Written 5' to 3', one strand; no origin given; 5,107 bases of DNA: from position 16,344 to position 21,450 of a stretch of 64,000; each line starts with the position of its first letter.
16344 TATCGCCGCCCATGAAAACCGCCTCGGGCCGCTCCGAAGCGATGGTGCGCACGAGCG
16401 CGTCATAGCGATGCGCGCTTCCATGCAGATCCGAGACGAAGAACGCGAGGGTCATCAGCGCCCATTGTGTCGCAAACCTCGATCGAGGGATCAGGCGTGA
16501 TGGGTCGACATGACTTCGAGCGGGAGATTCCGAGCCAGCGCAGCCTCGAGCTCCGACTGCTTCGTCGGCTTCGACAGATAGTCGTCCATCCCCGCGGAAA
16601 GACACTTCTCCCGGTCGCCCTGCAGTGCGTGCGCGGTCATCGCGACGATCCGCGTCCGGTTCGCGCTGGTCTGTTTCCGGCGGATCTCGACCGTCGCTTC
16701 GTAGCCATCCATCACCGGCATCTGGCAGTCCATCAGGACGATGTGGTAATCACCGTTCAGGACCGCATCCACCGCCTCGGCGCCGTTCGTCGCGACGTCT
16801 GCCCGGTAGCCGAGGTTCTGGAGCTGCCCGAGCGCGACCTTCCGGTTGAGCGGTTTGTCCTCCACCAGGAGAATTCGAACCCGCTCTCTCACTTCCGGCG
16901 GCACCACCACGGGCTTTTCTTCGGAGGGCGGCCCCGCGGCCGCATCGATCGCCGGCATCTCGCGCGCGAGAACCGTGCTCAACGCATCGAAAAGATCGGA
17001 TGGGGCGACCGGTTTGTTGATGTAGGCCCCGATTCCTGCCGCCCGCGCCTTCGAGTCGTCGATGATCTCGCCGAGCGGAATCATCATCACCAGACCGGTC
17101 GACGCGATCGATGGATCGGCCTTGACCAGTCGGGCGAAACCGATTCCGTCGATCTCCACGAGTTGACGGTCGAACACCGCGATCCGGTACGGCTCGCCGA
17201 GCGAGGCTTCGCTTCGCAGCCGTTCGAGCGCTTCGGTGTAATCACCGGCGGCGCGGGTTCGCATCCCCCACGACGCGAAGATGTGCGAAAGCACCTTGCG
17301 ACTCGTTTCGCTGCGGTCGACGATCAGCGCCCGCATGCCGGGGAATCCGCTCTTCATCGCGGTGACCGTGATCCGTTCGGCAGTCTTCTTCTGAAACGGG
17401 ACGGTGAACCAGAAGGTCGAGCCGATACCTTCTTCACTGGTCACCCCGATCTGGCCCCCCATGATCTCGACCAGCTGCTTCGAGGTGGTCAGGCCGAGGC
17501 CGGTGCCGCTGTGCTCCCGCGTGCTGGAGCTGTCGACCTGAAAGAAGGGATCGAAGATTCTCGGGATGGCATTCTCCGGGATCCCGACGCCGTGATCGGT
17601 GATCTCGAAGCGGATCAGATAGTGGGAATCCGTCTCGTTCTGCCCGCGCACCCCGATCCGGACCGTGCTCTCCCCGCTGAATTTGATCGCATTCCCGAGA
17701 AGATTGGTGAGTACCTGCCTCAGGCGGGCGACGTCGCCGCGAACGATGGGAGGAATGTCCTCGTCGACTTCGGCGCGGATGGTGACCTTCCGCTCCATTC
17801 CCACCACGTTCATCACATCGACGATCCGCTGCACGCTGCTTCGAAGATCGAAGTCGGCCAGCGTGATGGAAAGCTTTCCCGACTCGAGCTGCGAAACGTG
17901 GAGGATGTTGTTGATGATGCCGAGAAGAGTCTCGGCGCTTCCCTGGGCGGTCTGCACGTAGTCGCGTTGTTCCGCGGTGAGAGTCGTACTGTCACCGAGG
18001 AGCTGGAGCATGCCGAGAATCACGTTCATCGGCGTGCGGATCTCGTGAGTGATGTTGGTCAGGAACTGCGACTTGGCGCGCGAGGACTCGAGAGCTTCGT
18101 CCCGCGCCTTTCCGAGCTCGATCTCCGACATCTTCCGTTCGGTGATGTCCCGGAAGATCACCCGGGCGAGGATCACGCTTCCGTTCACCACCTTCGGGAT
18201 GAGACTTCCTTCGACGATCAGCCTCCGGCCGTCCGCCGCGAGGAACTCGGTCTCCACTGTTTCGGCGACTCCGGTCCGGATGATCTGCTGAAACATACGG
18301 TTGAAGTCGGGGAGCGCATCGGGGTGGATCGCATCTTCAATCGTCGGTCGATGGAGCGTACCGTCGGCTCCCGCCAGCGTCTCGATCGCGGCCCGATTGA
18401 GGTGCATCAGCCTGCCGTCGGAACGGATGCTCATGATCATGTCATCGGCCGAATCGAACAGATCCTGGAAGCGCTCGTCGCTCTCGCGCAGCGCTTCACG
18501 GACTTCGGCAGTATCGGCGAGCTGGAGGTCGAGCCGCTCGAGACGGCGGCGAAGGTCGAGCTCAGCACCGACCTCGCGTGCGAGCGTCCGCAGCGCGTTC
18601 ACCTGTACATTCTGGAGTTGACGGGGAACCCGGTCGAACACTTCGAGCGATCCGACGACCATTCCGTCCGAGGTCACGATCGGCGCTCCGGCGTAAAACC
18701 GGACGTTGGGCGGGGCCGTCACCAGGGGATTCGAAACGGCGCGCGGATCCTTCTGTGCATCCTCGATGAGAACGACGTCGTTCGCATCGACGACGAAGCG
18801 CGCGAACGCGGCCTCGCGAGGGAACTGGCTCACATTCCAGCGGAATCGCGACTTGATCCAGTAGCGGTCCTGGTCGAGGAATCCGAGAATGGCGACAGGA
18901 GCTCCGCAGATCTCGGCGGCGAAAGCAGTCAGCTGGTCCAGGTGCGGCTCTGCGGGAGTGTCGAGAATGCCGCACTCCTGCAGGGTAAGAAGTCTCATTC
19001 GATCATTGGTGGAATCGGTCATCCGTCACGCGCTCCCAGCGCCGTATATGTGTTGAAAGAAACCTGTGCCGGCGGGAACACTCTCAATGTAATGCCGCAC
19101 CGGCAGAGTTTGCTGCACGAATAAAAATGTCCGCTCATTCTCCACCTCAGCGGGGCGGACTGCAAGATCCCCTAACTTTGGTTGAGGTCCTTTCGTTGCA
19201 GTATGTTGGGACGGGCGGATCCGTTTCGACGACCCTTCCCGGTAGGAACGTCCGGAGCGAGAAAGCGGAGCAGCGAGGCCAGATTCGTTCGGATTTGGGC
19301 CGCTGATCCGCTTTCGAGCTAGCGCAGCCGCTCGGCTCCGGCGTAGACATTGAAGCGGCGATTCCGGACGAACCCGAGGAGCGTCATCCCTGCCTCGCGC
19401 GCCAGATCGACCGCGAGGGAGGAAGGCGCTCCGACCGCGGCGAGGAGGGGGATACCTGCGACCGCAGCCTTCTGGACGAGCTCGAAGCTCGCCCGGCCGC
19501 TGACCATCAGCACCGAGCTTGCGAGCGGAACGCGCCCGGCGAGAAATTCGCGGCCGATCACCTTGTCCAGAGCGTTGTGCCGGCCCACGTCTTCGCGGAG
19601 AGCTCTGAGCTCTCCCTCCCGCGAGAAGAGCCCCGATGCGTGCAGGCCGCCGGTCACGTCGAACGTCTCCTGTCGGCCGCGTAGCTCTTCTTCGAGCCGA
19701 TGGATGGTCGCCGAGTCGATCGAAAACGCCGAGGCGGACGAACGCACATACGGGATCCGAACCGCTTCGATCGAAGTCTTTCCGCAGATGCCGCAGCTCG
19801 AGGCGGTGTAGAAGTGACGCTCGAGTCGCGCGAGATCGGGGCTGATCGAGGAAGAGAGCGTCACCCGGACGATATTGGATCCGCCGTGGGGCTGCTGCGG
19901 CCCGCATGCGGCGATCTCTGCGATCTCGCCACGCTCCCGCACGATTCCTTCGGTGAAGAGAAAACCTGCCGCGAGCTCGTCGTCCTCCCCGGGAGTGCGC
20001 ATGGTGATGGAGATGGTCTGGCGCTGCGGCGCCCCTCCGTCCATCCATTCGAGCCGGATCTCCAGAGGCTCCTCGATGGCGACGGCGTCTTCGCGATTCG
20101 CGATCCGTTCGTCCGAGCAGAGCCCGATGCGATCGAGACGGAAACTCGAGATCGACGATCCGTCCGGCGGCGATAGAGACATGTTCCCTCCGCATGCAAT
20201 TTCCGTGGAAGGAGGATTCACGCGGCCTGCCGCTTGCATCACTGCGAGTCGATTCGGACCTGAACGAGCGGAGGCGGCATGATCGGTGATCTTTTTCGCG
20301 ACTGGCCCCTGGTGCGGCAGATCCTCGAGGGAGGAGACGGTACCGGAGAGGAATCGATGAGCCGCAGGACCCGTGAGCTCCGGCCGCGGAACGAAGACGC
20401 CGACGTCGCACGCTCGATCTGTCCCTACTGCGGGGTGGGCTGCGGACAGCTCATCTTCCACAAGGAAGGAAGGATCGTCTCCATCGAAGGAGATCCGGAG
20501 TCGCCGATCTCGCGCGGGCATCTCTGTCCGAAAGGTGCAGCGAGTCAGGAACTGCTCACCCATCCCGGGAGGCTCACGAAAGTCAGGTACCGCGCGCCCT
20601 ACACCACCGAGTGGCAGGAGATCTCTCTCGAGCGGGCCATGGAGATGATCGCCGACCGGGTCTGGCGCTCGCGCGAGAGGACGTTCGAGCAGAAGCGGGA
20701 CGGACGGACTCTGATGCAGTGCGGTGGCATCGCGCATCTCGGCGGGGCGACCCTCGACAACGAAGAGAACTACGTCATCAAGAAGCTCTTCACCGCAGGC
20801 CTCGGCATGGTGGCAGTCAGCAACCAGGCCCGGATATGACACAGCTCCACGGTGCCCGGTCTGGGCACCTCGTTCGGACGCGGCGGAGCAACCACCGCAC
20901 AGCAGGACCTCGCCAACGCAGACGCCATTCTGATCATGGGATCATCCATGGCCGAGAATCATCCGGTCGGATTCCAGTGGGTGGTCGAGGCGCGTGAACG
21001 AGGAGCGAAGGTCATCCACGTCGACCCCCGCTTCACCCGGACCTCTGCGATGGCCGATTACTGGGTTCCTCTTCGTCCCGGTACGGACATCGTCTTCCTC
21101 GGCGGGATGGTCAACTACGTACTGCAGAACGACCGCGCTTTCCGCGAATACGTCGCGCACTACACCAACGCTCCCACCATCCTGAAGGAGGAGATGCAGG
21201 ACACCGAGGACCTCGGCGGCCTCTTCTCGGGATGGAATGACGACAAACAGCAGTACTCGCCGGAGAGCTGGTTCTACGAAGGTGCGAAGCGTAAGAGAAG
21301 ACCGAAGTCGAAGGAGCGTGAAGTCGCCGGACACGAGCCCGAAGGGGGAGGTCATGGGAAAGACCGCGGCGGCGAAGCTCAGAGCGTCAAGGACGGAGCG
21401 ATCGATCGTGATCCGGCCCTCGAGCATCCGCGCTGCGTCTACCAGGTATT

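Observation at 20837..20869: In-frame UGA selenocysteine codon and SECIS hairpin inside the formate dehydrogenase catalytic subunit gene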

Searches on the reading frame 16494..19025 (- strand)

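Call 10: search_protein_families(library=ncbifam, proteins=[window:16494-19025:-])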
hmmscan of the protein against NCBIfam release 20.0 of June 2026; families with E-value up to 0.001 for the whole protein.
window:16494-19025:- (844 aa): 148 families (the best 25 are shown)
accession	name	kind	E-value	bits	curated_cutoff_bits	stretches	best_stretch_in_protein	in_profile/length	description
NF008318.0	PRK11107.1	equivalog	3.5e-111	372.8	890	1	300-835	275-786/920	two-component sensor histidine kinase BarA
TIGR02956.1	TMAO_torS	equivalog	2.2e-107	360.3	676.5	2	303-689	449-823/967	TMAO reductase system sensor histidine kinase/response regulator TorS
NF008302.0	PRK11091.1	equivalog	6.2e-97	325.6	838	2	147-686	118-643/779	aerobic respiration two-component sensor histidine kinase ArcB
NF041947.1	LuxQ_Vibrio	equivalog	1.6e-91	307.5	1200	2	177-637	342-791/843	quorum-sensing autoinducer 2 sensor kinase/phosphatase LuxQ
NF011874.0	PRK15347.1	equivalog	2.2e-91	307.3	852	3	302-549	382-619/921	two component system sensor kinase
NF008099.0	PRK10841.1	equivalog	5.9e-86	289.1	920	2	290-551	442-697/949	two-component system sensor histidine kinase RcsC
NF045901.1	HisKinLetSLeg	equivalog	8.7e-78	262.2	1650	2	296-602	273-575/906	two-component system sensor histidine kinase LetS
NF038297.2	hybrid_HK_HrmK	equivalog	1.4e-71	242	725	2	291-553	208-466/607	hybrid histidine kinase/response regulator HrmK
NF008543.0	PRK11466.1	equivalog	1e-69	235.4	982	2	297-686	423-798/914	TMAO reductase system sensor histidine kinase/response regulator TorS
NF047874.1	MASE3_PAS_HK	subfamily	1.4e-62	212.4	560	1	157-554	238-635/655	MASE3 domain-containing sensor histidine kinase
NF007420.1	PRK09959.1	equivalog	8.5e-59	199.1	1995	2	291-637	685-1027/1197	acid-sensing system histidine kinase EvgS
NF046044.1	PnpS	equivalog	2e-55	188.4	400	1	150-543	24-390/390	two-component system histidine kinase PnpS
NF047465.1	hybrid_HK_LvrA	exception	5.3e-50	170.3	1200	2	304-546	188-424/819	hybrid histidine kinase/response regulator LvrA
NF041880.1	EPS_EpsF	equivalog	6.1e-50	170.1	900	2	157-543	115-492/492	response regulator EpsF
TIGR02966.1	phoR_proteo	equivalog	7.9e-47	159.9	334.2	1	182-541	4-332/333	phosphate regulon sensor histidine kinase PhoR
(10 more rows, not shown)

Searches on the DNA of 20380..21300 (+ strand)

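Call 7: search_rna_families(source=window, start=20700, end=21000, threshold=evalue, max_evalue=10, show_alignments=3)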
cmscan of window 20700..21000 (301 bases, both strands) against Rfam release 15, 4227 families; matches with E-value up to 10: 4.
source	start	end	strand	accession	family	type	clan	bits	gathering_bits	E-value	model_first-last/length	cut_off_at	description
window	20834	20892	+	RF01989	SECIS_3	Cis-reg;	-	31.8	63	1.6e-05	1-59/59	no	Selenocysteine insertion sequence 3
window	20825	20896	+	RF00094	HDV_ribozyme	Gene; ribozyme;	-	15.7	50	5.8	1-89/89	no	Hepatitis delta virus ribozyme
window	20759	20855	-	RF02038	SPRY4-IT1_1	Gene; lncRNA;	-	13.9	50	1.6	1-91/91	no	SPRY4-IT1 conserved region 1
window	20836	20901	-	RF01763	Guanidine-III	Cis-reg; riboswitch;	-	12.3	36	3.1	1-67/67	no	Guanidine-III riboswitch aptamer (yKKC-III)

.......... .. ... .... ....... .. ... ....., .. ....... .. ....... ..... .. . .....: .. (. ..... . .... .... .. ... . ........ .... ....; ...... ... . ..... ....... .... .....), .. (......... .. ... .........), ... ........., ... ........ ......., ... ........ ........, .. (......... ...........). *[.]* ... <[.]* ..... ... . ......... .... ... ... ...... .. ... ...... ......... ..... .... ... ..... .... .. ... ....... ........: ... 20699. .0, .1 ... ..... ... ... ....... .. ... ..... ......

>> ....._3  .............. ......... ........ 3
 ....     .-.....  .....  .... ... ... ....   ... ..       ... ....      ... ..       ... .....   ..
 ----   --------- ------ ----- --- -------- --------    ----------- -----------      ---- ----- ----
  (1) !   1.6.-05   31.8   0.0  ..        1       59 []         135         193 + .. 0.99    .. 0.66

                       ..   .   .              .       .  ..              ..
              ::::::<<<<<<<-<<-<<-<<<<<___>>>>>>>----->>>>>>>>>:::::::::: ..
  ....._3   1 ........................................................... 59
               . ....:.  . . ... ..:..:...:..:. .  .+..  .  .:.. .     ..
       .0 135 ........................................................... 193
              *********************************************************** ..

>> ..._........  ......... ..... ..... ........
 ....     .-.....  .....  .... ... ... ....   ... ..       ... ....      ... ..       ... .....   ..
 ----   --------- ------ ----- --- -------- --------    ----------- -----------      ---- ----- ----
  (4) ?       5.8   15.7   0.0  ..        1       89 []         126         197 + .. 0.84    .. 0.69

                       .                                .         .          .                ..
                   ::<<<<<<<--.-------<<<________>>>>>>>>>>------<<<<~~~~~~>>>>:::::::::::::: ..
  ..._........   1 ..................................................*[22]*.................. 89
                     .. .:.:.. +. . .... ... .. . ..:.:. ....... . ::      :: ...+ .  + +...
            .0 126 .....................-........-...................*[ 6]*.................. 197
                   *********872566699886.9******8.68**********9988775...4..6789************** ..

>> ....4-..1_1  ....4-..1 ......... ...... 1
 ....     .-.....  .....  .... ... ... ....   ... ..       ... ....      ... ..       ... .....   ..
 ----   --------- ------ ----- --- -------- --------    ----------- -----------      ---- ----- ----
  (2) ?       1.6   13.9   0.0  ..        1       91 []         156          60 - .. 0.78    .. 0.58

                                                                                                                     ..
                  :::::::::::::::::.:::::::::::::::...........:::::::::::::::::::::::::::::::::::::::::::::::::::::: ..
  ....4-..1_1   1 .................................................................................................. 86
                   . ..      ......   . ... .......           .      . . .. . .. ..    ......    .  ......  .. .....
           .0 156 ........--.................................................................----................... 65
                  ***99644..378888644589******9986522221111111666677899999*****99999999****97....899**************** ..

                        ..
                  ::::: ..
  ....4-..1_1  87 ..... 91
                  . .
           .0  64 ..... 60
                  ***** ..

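Call 37: search_dna_similar(query=window:20380-21300:+, collection=ecoli_genomes, mode=distant, max_rows=4)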
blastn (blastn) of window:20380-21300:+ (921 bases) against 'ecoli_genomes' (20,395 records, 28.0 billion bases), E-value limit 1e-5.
No match.
